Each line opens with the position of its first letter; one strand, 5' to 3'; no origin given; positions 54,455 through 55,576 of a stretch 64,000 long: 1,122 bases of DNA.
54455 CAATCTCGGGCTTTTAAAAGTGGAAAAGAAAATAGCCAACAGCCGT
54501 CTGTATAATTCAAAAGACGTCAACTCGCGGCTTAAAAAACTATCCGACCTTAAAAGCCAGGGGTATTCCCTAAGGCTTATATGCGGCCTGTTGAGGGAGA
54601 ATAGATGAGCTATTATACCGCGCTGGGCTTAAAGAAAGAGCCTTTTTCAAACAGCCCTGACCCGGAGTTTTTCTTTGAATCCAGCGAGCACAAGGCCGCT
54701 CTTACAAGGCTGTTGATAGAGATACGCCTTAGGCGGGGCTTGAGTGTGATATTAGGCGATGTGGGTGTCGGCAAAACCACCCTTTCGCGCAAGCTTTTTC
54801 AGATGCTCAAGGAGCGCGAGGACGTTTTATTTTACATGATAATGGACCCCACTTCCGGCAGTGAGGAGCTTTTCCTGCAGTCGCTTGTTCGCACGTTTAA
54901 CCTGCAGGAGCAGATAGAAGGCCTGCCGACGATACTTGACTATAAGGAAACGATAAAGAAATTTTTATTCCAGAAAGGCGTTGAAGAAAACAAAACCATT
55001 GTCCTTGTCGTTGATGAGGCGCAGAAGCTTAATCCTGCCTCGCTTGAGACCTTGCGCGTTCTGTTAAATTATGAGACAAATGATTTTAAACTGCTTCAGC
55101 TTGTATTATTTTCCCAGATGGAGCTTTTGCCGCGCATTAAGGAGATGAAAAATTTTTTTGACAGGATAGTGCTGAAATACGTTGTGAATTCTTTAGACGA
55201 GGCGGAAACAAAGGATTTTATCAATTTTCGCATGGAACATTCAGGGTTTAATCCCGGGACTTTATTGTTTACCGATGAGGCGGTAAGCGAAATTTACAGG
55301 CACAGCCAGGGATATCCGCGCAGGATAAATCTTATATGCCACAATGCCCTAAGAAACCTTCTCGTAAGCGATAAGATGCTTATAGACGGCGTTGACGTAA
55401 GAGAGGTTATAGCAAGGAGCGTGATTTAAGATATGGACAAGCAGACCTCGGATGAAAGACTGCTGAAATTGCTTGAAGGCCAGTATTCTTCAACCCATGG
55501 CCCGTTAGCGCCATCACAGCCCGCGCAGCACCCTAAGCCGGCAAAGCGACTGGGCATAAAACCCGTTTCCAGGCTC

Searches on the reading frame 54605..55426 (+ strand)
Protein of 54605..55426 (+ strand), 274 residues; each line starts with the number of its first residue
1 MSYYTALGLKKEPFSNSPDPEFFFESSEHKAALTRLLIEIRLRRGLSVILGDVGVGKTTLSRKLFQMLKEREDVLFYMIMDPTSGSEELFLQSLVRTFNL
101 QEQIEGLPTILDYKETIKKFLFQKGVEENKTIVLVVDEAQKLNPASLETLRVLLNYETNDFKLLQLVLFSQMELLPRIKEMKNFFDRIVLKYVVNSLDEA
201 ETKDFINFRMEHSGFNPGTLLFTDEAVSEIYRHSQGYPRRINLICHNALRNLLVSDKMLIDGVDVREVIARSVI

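Call 82: search_protein_families(library=pfam, proteins=[window:54605-55426:+], max_evalue=0.0001)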
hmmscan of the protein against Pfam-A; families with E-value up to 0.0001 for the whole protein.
window:54605-55426:+ (274 aa): 5 families
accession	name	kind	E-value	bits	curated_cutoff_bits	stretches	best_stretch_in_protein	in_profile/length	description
PF13401.12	AAA_22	-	5.9e-19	69.1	27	1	43-177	4-129/130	AAA domain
PF13191.12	AAA_16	-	2.6e-09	38.2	32.6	1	27-156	6-158/167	AAA ATPase domain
PF13245.12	AAA_19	-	5.8e-06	27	25.1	1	41-153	8-114/134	AAA domain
PF07728.20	AAA_5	-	7.6e-06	26.4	22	1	48-157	3-93/139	AAA domain (dynein-related subfamily)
PF01637.24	ATPase_2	-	1e-05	25.9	33.2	1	46-241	22-222/225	ATPase domain predominantly from Archaea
